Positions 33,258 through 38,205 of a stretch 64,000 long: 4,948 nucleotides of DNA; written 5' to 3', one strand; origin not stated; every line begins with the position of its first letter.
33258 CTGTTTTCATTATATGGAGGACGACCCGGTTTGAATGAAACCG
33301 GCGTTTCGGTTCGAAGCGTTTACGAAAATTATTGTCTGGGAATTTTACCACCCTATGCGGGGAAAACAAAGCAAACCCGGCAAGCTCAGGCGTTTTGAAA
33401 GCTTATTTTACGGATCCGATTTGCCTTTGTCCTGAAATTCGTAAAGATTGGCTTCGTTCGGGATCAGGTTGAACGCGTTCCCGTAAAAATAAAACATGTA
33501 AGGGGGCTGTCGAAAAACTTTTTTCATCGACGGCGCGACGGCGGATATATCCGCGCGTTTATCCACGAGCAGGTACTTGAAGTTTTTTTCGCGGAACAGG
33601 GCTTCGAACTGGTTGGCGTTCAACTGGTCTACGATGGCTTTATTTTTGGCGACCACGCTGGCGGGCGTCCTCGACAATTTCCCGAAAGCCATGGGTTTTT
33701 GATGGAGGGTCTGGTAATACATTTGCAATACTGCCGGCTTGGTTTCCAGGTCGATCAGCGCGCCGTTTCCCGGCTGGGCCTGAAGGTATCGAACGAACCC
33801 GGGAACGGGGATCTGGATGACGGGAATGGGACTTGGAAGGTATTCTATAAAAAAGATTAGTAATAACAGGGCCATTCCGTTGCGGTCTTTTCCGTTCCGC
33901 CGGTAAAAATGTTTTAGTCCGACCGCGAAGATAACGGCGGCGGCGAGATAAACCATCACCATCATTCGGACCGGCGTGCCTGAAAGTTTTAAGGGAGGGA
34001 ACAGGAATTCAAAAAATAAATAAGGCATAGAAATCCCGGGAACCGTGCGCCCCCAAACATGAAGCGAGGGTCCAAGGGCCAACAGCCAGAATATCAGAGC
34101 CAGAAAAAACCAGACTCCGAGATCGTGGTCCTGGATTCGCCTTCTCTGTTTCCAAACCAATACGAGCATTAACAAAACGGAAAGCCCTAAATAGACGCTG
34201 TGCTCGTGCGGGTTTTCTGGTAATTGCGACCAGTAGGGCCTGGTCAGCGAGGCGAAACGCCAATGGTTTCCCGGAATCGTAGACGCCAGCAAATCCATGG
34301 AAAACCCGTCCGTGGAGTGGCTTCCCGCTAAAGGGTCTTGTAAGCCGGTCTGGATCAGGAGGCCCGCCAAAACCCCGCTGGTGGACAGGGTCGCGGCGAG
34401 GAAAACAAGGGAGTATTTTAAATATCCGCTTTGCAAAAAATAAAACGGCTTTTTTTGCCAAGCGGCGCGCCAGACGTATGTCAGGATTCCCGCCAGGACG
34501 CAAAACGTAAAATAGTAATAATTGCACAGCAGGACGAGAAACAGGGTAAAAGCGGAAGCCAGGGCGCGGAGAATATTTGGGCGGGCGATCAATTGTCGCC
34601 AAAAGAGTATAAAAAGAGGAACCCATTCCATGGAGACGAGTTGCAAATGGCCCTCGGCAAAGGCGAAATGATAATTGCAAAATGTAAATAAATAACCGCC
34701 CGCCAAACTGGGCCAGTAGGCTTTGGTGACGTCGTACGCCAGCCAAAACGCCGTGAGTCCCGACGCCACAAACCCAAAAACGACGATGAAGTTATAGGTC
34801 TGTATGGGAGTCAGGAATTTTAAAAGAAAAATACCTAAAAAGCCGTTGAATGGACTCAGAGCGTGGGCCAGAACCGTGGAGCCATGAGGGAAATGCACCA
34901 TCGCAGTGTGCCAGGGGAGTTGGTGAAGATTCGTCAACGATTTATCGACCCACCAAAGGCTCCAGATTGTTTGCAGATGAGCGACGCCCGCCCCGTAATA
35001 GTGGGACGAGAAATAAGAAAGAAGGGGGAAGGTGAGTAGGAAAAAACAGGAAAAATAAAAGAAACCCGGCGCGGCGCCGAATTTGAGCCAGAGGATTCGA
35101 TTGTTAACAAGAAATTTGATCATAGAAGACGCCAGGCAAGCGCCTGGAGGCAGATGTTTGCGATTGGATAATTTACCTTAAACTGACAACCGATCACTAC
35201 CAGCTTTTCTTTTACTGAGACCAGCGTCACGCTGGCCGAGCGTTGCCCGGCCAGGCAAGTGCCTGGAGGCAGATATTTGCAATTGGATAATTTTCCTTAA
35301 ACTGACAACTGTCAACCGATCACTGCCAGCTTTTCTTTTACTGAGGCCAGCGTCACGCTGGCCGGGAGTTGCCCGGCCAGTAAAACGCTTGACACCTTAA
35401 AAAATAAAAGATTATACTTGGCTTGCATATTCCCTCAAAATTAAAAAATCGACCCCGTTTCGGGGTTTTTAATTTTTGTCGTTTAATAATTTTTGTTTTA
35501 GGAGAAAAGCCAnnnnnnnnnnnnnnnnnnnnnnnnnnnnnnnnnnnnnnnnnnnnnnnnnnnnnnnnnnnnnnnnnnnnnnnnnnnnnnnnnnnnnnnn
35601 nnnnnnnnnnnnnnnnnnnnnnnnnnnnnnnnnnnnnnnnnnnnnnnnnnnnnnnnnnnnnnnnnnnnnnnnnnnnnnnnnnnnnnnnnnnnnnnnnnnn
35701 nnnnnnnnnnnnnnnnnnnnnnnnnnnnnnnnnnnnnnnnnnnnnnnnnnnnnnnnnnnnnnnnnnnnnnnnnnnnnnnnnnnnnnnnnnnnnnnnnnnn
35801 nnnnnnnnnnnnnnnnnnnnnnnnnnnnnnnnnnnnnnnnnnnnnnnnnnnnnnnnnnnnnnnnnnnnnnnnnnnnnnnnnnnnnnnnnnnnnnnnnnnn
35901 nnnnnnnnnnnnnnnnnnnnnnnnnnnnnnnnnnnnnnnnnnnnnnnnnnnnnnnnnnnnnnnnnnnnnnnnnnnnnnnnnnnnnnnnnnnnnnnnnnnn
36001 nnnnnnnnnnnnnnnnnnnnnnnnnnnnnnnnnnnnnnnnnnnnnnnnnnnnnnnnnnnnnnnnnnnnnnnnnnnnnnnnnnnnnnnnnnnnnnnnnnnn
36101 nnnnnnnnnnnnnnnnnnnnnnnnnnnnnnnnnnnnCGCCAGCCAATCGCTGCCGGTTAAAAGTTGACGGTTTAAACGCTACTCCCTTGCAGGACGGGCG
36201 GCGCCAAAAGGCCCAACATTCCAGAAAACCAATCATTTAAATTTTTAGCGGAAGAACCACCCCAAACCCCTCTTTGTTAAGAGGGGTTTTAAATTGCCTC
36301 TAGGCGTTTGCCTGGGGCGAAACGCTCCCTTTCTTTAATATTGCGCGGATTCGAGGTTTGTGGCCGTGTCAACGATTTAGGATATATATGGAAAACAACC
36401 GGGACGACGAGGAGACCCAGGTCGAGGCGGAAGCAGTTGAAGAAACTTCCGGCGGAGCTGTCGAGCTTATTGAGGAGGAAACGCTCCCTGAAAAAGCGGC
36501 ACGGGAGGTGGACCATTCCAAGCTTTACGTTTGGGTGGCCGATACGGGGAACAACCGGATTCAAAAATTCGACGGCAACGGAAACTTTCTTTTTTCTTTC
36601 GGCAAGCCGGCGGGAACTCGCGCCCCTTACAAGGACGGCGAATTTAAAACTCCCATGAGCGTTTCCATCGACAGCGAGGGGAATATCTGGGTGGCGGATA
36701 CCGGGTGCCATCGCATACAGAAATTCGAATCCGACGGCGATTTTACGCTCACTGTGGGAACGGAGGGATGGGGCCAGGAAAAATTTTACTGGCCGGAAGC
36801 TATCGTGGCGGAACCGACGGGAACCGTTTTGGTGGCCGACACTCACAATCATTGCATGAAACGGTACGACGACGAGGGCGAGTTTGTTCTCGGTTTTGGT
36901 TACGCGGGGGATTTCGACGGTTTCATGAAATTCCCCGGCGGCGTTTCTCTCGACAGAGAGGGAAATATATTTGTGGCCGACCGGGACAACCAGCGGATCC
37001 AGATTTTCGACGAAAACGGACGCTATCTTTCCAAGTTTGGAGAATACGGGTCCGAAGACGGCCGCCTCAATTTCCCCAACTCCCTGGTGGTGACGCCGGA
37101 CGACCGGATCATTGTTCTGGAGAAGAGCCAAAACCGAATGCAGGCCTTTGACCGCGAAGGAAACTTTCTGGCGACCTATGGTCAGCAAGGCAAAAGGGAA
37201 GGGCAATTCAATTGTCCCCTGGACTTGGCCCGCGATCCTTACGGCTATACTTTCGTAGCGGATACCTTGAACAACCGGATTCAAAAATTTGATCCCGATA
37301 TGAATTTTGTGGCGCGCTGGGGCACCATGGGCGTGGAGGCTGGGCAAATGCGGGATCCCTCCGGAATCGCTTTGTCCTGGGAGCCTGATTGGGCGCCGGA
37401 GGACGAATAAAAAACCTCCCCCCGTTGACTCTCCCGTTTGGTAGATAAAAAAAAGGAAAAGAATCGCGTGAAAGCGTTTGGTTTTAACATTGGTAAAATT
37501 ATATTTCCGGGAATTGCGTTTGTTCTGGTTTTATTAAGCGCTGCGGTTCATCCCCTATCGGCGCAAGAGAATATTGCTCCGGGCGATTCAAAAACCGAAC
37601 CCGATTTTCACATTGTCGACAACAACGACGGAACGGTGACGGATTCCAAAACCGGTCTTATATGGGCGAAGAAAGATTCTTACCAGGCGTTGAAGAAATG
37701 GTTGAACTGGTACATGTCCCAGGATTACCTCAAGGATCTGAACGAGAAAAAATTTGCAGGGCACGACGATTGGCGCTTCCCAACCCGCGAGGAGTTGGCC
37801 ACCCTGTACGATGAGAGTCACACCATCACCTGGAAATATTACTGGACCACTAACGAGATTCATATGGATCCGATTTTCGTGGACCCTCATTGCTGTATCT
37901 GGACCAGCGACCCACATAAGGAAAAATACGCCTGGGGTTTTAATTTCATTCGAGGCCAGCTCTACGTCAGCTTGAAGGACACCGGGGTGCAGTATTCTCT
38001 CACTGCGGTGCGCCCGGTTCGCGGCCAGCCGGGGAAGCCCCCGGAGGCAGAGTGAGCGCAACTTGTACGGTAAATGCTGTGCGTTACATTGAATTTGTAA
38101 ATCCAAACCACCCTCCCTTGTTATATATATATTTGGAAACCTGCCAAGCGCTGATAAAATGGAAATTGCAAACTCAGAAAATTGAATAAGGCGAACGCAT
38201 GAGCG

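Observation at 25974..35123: Uncharacterised minus-strand cluster pairing two atypical radical SAM enzymes with a MidA-like methyltransferase, TPR, pentapeptide-repeat and polytopic membrane proteins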

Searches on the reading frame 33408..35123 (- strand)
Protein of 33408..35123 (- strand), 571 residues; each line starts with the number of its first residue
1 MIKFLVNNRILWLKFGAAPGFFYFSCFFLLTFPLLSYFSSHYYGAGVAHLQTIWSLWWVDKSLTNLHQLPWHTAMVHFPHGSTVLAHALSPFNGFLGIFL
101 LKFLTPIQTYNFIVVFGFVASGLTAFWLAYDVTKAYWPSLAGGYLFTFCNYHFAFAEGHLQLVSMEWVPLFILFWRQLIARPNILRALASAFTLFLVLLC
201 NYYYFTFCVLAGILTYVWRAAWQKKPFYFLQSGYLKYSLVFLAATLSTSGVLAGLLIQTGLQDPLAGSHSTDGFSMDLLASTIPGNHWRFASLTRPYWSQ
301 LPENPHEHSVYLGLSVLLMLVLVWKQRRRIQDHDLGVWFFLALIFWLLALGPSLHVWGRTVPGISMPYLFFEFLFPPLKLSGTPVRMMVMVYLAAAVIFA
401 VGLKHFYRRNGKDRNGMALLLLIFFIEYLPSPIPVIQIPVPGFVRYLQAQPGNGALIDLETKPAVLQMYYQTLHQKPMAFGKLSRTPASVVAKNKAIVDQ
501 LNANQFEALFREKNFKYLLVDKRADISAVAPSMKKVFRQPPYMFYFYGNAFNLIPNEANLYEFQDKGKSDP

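Call 3: search_protein_families(library=pfam, proteins=[window:33408-35123:-], max_evalue=0.01)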
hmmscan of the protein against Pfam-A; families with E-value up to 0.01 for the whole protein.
window:33408-35123:- (571 aa): 0 families

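Call 4: search_protein_families(library=ncbifam, proteins=[window:33408-35123:-], max_evalue=0.01)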
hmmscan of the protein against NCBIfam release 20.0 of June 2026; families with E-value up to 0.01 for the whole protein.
window:33408-35123:- (571 aa): 0 families

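Call 37: search_protein_families(library=pfam, proteins=[window:33408-35123:-], max_evalue=10)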
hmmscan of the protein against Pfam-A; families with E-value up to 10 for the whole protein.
window:33408-35123:- (571 aa): 0 families

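Call 61: search_solved_structures(query=window:33408-35123:-, max_evalue=10)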
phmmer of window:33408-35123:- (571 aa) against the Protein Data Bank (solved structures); distinct sequences matched with E-value up to 10: 1.
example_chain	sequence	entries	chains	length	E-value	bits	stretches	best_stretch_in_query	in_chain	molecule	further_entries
8ofk_AAA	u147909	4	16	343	0.8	11.5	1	190-225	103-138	Uricase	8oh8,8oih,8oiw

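Call 62: find_homologous_proteins(query=window:33408-35123:-)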
Query window:33408-35123:- (571 aa): 303 proteins with E <= 0.001 among 8000 candidates; the best 120 are listed.
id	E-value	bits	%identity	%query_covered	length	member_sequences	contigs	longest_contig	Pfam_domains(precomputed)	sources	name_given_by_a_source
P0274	0.0e+0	1136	100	87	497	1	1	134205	-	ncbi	-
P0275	5.5e-165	569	49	90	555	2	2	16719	-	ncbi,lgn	-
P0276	1.4e-164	567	48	91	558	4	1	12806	-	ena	-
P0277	1.5e-164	567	50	70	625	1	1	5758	-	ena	-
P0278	4.1e-164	566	46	95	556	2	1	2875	-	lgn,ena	-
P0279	7.2e-162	558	46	95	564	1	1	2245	-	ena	-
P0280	1.6e-161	557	47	92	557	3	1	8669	-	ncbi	-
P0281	3.7e-161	556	47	94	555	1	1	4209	-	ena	-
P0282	4.6e-161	556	46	92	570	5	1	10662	-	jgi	-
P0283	9.9e-161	555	47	93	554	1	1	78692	PF19830.5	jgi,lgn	-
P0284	3.7e-160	553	47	94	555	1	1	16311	-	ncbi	-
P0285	4.8e-160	552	48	93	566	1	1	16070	PF19830.5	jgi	-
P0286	9.1e-160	551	47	93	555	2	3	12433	-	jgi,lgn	jgi:hypothetical protein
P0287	5.0e-159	549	47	91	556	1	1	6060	-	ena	-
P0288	1.2e-158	548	47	92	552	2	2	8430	-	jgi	-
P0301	1.2e-154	534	47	87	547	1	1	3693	PF19830.5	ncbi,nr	ncbi:MAG: hypothetical protein MUP98_20140 [Candidatus Aminicenantes bacterium]|nr:hypothetical prot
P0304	1.6e-153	531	47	92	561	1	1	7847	PF19830.5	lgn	-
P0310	4.2e-152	526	45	94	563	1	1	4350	PF19830.5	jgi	jgi:hypothetical protein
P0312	3.4e-151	523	48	86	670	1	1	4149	PF19830.5,PF13946.12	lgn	-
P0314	1.1e-149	518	47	94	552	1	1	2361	PF19830.5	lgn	-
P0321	1.6e-148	514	45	94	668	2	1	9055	PF19830.5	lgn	-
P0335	1.2e-145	505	46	94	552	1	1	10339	PF19830.5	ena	-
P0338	3.8e-145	503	47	93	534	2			PF19830.5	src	-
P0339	4.7e-145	503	47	87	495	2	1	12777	PF19830.5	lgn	-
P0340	5.8e-145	502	45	89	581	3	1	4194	PF19830.5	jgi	-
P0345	7.2e-144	499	45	88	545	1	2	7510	PF19830.5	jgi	-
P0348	2.2e-141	491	43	92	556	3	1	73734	PF19830.5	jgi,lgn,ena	-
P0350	3.9e-141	490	43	90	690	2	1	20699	PF19830.5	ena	-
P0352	5.7e-141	489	46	89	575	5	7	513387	PF19830.5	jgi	-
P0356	1.5e-140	488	45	91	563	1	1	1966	PF19830.5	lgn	-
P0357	3.8e-140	487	43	92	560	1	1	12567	PF19830.5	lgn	-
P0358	4.3e-140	486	43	93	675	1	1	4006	PF19830.5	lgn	-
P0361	9.0e-140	485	44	89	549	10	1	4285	PF19830.5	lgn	-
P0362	5.0e-139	483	43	94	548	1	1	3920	PF19830.5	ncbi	-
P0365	9.7e-139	482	44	87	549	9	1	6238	PF19830.5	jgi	-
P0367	1.8e-138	481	42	97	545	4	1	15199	PF19830.5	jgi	jgi:hypothetical protein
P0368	3.0e-138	480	45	89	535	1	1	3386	PF19830.5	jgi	jgi:hypothetical protein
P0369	3.5e-138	480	42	91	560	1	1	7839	PF19830.5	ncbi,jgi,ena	-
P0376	3.5e-137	477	44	89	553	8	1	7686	PF19830.5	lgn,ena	-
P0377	7.4e-137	476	44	91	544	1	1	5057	PF19830.5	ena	-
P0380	1.3e-135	472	44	89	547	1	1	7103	PF19830.5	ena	-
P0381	1.7e-135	471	43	89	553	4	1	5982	PF19830.5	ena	-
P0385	5.4e-135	470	43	90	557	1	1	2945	PF19830.5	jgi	-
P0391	1.9e-134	468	43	92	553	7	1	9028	PF19830.5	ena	-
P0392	2.3e-134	467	43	92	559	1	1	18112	PF19830.5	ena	-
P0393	3.4e-134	467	44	89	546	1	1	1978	PF19830.5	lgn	-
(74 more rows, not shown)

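Call 73: search_protein_families(library=padloc, proteins=[window:33408-35123:-], max_evalue=0.001)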
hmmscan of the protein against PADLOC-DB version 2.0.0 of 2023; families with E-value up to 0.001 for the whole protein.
window:33408-35123:- (571 aa): 0 families

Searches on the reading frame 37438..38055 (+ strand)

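Call 15: search_protein_families(library=pfam, proteins=[window:37438-38055:+], max_evalue=0.01)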
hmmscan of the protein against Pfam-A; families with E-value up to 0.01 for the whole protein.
window:37438-38055:+ (205 aa): 1 family
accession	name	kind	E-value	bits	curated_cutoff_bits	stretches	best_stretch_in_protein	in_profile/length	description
PF07603.17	Lcl_C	-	7.6e-23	81.5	34.9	1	65-193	1-115/117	Lcl C-terminal domain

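Call 77: search_protein_families(library=ncbifam, proteins=[window:37438-38055:+], max_evalue=0.01)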
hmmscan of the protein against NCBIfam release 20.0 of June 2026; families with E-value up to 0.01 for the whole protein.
window:37438-38055:+ (205 aa): 1 family
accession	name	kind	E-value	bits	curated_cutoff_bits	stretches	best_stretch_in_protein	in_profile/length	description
NF047850.1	Lsa25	exception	0.0003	20.7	260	0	59-85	31-57/207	surface adhesin Lsa25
